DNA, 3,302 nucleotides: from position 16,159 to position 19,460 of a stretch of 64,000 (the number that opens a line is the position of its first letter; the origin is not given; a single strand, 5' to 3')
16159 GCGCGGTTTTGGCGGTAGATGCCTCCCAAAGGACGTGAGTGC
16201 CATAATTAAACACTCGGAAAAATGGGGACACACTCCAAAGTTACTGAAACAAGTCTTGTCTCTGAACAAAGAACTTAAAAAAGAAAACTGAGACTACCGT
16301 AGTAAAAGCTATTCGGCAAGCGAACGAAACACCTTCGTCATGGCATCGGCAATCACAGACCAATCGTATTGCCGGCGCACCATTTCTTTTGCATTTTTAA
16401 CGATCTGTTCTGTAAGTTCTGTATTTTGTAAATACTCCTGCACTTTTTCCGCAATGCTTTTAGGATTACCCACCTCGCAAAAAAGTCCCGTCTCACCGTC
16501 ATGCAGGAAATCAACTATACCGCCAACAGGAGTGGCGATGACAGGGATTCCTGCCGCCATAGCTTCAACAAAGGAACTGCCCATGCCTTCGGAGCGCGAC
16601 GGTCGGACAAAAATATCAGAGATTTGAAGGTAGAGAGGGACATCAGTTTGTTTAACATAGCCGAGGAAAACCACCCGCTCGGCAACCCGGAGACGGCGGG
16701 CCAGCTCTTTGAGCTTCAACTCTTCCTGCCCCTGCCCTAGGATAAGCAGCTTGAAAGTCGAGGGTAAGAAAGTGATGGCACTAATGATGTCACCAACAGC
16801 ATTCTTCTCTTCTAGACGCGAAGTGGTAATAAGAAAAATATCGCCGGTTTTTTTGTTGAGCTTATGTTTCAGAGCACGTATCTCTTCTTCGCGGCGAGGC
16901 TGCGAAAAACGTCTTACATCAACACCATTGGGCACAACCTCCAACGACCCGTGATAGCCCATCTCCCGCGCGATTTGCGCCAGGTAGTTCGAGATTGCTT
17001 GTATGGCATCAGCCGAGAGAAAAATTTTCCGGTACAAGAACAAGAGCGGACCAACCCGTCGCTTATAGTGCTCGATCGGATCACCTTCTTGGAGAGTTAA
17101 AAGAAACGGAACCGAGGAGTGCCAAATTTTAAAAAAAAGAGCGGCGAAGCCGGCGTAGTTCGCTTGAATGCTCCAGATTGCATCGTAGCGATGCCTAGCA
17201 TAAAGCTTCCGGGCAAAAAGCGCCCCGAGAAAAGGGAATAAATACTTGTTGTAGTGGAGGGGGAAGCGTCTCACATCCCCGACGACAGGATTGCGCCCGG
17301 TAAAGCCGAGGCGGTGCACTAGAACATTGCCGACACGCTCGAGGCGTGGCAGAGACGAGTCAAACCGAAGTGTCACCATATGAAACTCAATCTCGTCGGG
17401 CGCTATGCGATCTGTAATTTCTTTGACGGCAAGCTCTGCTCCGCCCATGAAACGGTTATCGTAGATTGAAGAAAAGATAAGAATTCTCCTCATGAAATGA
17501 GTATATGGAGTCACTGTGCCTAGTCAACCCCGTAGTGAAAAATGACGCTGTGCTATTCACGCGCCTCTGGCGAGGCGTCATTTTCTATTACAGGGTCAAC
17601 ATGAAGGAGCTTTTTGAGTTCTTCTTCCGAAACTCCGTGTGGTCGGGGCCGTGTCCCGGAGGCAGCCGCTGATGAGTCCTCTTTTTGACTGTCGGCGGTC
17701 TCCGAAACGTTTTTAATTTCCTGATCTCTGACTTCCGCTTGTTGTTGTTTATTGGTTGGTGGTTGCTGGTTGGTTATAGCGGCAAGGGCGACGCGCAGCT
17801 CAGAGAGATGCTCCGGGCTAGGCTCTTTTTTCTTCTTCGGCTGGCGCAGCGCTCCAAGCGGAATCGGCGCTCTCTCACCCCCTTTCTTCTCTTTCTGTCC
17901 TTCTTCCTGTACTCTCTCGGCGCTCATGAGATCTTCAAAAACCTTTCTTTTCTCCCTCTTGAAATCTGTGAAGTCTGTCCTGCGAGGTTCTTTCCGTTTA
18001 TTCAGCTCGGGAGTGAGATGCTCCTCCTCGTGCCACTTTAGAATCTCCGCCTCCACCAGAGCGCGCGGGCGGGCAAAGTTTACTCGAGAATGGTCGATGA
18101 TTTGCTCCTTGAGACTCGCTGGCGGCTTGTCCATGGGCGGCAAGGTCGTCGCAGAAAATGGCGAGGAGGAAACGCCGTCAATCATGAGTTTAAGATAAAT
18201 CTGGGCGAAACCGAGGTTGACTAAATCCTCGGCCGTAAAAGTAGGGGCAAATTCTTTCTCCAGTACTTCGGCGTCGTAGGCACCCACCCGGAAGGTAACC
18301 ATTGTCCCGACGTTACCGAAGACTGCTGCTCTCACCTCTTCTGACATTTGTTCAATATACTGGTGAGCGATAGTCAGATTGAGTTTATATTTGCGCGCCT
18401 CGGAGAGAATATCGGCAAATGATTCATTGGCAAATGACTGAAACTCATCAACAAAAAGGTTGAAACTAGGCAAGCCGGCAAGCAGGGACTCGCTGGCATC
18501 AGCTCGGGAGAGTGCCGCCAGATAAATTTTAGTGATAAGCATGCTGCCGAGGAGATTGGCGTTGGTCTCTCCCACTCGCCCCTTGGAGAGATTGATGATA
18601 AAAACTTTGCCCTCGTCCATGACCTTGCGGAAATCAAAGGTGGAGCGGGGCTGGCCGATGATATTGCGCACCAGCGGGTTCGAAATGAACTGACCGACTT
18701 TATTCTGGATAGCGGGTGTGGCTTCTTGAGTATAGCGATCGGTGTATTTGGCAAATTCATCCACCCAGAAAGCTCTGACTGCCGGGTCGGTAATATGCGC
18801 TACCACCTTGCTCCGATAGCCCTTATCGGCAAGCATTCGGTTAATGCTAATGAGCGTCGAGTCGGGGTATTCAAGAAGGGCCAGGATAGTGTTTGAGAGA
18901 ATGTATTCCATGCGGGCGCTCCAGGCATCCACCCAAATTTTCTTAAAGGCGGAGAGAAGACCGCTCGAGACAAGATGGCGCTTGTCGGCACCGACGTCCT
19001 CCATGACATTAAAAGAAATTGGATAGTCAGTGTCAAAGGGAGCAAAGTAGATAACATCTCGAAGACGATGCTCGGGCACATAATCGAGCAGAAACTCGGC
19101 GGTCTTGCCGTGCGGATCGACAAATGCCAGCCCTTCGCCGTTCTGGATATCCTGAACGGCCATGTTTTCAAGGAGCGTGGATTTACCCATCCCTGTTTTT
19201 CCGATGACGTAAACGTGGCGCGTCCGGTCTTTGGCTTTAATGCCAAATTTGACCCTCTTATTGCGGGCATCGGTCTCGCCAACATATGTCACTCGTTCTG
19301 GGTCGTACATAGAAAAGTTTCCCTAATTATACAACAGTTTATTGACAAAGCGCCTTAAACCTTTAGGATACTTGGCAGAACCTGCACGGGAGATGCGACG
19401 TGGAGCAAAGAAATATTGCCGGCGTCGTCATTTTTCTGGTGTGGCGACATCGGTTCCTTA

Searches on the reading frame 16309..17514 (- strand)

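Call 79: search_protein_families(library=pfam, proteins=[window:16309-17514:-], max_evalue=0.00001)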
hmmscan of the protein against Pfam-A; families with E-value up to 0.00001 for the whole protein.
window:16309-17514:- (401 aa): 6 families
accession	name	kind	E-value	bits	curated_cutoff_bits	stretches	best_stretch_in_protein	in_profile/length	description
PF00534.26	Glycos_transf_1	-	5.9e-41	140.3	26.4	1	214-378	4-172/172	Glycosyl transferases group 1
PF13692.12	Glyco_trans_1_4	-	1.9e-31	109.7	27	1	228-364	4-142/142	Glycosyl transferases group 1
PF13439.12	Glyco_transf_4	-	6.8e-16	59.2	28.5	1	23-202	1-170/170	Glycosyltransferase Family 4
PF13579.12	Glyco_trans_4_4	-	5.3e-15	56.6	29.7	1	24-197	1-158/158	Glycosyl transferase 4-like domain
PF13524.12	Glyco_trans_1_2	-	5.1e-13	49.6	25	1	271-392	27-142/144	Glycosyl transferase-like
PF20706.3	GT4-conflict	-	8.2e-08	32.1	26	1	254-390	233-383/385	Family 4 Glycosyltransferase in conflict systems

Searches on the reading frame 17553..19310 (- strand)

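Call 79: search_protein_families(library=pfam, proteins=[window:17553-19310:-], max_evalue=0.00001)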
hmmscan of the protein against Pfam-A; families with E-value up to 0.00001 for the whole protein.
window:17553-19310:- (585 aa): 1 family
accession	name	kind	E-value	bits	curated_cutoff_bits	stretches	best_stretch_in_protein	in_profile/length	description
PF02534.20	T4SS-DNA_transf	-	1.4e-06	27.9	20.1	1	15-325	37-347/468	Type IV secretory system Conjugative DNA transfer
